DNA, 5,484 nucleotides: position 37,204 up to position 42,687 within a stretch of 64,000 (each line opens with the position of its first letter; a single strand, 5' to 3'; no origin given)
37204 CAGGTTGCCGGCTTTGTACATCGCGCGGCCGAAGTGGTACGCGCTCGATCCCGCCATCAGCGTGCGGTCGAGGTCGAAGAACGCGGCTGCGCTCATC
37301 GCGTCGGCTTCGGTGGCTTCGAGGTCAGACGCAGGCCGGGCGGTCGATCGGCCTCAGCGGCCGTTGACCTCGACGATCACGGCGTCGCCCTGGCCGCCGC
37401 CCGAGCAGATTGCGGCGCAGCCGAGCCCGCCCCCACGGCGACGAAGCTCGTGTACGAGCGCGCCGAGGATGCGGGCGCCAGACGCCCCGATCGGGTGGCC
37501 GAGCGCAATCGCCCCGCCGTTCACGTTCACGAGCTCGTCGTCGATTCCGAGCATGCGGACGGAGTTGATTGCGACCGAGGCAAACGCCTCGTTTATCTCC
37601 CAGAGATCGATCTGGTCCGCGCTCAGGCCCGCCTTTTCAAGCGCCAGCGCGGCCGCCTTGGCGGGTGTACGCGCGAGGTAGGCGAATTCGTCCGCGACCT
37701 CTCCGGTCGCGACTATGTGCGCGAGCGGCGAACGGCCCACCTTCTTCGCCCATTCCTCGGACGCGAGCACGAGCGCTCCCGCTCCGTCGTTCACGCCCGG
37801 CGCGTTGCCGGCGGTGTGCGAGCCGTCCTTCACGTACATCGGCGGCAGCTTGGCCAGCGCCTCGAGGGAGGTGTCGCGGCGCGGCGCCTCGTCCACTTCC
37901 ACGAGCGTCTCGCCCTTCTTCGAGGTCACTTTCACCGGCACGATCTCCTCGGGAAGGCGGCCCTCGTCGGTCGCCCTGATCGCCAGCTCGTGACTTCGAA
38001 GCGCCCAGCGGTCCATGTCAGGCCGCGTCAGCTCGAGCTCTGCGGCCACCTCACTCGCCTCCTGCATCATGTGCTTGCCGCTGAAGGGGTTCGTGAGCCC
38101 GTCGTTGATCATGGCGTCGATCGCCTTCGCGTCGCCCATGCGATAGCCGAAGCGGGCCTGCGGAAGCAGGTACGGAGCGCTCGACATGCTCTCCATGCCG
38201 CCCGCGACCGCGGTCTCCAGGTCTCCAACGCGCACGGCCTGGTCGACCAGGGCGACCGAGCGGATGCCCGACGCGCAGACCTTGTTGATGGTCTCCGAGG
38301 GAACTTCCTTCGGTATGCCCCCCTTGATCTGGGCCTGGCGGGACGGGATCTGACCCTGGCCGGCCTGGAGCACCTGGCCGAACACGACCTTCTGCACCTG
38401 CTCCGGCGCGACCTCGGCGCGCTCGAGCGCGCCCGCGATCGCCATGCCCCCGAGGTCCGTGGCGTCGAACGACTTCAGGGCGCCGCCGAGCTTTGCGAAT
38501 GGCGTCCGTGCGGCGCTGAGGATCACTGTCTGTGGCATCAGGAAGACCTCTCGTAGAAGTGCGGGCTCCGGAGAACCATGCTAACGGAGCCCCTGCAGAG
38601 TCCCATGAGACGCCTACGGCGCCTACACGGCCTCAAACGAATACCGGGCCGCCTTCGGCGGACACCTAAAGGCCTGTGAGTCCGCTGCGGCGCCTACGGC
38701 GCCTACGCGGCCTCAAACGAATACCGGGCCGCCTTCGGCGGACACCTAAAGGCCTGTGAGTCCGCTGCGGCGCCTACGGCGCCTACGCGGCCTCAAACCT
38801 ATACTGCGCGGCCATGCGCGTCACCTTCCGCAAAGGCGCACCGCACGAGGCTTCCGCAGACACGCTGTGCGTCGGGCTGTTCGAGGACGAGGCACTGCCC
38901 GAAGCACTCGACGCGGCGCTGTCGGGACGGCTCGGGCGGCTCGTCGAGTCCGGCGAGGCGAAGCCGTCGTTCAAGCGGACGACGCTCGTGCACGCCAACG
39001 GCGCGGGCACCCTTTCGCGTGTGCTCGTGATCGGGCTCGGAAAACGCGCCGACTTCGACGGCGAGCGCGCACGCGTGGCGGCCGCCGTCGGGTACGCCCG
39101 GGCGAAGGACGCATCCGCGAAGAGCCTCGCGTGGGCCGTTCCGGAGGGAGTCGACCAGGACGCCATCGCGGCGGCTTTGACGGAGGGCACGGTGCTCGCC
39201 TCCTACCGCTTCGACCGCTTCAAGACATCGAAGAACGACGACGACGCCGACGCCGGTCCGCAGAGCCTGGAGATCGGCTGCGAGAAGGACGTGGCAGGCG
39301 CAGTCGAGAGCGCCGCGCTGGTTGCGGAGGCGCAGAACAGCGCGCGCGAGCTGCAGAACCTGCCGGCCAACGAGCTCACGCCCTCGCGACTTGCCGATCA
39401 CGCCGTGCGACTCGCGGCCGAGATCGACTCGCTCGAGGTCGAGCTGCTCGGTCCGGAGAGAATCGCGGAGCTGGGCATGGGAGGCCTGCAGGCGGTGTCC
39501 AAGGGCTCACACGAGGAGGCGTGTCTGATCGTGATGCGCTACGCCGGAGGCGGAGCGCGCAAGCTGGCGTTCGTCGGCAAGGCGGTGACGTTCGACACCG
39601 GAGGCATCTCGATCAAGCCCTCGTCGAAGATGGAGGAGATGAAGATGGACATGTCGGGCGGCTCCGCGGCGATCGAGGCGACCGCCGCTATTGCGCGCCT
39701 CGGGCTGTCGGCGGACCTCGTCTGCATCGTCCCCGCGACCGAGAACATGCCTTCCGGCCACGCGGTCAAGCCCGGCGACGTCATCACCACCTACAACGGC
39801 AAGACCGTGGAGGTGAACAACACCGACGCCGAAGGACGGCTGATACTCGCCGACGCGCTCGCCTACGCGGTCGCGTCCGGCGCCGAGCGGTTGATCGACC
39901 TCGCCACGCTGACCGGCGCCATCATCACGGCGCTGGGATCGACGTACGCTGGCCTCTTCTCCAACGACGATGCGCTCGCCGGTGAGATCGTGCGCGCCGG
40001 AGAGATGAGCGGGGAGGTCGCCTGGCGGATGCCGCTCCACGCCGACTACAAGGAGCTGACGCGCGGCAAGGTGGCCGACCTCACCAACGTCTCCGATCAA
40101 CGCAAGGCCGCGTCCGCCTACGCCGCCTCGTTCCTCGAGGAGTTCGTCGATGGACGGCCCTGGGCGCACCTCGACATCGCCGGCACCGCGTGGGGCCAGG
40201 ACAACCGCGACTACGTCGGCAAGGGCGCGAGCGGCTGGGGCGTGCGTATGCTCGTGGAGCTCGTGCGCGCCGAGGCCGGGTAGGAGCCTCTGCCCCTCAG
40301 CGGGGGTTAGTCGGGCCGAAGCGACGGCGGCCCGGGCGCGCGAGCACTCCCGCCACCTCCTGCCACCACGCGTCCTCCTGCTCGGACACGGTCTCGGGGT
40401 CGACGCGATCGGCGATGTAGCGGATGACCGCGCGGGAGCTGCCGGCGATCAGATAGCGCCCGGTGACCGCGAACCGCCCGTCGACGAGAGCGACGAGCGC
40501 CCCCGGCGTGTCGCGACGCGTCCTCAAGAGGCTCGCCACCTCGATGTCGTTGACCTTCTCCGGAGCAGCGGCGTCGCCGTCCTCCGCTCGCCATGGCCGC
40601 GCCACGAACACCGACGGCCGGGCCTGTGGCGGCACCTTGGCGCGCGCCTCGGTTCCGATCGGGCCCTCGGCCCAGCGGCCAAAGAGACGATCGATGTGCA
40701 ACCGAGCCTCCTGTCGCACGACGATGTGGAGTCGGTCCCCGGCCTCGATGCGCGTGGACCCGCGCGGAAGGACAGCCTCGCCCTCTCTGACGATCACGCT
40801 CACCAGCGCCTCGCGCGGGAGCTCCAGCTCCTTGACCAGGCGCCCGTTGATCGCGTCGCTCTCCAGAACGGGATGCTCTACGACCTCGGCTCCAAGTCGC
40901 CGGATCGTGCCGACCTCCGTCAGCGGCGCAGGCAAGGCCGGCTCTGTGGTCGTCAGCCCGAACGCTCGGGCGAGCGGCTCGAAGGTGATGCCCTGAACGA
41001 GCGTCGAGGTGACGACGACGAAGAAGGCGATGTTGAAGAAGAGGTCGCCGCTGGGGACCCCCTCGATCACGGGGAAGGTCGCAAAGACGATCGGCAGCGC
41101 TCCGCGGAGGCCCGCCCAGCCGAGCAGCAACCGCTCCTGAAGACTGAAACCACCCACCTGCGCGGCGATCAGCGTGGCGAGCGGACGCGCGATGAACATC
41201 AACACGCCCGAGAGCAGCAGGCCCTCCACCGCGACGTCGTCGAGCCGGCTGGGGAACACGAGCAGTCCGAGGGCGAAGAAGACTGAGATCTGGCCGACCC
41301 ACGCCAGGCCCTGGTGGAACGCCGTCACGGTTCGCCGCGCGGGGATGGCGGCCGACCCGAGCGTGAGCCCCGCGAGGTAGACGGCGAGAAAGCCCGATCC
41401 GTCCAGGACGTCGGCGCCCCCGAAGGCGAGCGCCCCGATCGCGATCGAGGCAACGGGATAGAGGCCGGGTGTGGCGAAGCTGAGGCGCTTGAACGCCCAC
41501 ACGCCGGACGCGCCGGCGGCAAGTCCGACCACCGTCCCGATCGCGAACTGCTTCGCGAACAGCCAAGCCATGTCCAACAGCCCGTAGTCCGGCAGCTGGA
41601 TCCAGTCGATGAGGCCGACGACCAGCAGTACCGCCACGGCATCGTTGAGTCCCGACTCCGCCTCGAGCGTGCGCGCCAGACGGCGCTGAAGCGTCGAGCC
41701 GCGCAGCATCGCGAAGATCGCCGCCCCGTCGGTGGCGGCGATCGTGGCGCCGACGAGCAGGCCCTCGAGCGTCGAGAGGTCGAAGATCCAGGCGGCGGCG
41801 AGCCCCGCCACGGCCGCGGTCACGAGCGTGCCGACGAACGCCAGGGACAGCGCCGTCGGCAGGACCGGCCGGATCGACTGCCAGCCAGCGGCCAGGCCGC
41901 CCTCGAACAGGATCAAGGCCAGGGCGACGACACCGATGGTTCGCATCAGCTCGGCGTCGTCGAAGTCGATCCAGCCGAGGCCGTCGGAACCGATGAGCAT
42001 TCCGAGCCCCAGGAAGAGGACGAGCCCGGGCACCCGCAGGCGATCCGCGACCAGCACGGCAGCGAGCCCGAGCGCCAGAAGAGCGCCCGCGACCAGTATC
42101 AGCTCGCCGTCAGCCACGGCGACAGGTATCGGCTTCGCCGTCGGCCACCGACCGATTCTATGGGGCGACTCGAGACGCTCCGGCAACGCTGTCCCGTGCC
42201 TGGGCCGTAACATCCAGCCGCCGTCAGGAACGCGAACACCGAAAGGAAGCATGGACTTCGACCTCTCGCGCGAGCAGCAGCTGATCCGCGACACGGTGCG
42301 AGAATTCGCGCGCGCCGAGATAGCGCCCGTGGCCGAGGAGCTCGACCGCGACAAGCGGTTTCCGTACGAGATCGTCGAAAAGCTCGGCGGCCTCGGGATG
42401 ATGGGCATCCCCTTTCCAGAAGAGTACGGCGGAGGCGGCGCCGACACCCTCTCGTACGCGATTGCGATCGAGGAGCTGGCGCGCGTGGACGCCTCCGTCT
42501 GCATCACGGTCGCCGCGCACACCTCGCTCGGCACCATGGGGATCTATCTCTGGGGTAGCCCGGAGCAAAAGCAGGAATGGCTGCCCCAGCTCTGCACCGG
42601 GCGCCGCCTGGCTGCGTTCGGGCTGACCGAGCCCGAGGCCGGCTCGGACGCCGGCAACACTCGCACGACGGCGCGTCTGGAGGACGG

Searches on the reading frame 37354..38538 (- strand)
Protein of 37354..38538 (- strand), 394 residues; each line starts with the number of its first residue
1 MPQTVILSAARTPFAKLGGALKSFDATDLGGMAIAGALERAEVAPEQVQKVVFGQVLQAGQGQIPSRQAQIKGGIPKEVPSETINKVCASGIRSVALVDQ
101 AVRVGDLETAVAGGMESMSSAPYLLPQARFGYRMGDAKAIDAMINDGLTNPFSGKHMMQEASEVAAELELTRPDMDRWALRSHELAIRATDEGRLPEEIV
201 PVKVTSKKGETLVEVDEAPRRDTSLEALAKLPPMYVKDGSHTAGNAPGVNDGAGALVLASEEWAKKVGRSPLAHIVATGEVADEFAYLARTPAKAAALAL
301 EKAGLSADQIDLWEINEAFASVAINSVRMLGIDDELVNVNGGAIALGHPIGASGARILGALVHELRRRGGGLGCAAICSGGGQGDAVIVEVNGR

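Call 24: search_protein_families(library=pfam, proteins=[window:37354-38538:-])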
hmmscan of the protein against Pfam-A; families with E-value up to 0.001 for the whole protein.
window:37354-38538:- (394 aa): 2 families
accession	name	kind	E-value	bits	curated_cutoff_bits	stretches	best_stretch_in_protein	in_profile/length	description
PF00108.29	Thiolase_N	-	1.5e-86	290.4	26.4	1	5-262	2-260/260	Thiolase, N-terminal domain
PF02803.24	Thiolase_C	-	4.1e-43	146.4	27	1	271-390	3-122/123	Thiolase, C-terminal domain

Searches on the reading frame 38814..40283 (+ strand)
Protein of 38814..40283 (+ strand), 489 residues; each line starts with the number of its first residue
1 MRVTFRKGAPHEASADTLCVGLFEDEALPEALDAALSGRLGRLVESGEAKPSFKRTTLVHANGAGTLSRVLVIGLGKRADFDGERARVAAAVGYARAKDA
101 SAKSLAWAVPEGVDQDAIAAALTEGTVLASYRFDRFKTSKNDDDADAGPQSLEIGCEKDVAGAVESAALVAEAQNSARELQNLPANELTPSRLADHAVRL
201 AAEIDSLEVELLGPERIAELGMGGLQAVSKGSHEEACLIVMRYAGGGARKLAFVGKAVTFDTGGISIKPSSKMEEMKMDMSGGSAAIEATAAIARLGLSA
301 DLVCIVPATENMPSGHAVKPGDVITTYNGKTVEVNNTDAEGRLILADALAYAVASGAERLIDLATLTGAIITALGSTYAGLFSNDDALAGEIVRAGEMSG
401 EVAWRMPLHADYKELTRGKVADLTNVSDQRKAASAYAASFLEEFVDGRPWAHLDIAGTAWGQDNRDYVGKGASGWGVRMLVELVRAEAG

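Call 24: search_protein_families(library=pfam, proteins=[window:38814-40283:+])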
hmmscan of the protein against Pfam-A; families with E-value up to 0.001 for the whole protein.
window:38814-40283:+ (489 aa): 2 families
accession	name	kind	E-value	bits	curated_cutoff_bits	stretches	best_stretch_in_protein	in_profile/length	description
PF00883.26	Peptidase_M17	-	1.8e-116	389.3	25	1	176-481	2-310/310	Cytosol aminopeptidase family, catalytic domain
PF02789.23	Peptidase_M17_N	-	1e-23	84.1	23.4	1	20-140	2-129/129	Cytosol aminopeptidase family, N-terminal domain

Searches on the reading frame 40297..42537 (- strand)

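Call 24: search_protein_families(library=pfam, proteins=[window:40297-42537:-])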
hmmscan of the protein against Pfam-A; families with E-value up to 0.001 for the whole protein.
window:40297-42537:- (746 aa): 2 families
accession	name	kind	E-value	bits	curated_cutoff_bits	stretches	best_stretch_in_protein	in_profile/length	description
PF00999.27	Na_H_Exchanger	-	9e-54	183.2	26.2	1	158-524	6-374/375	Sodium/hydrogen exchanger, transmembrane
PF02080.26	TrkA_C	-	4.2e-10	39.8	27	1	552-620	1-71/71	TrkA-C domain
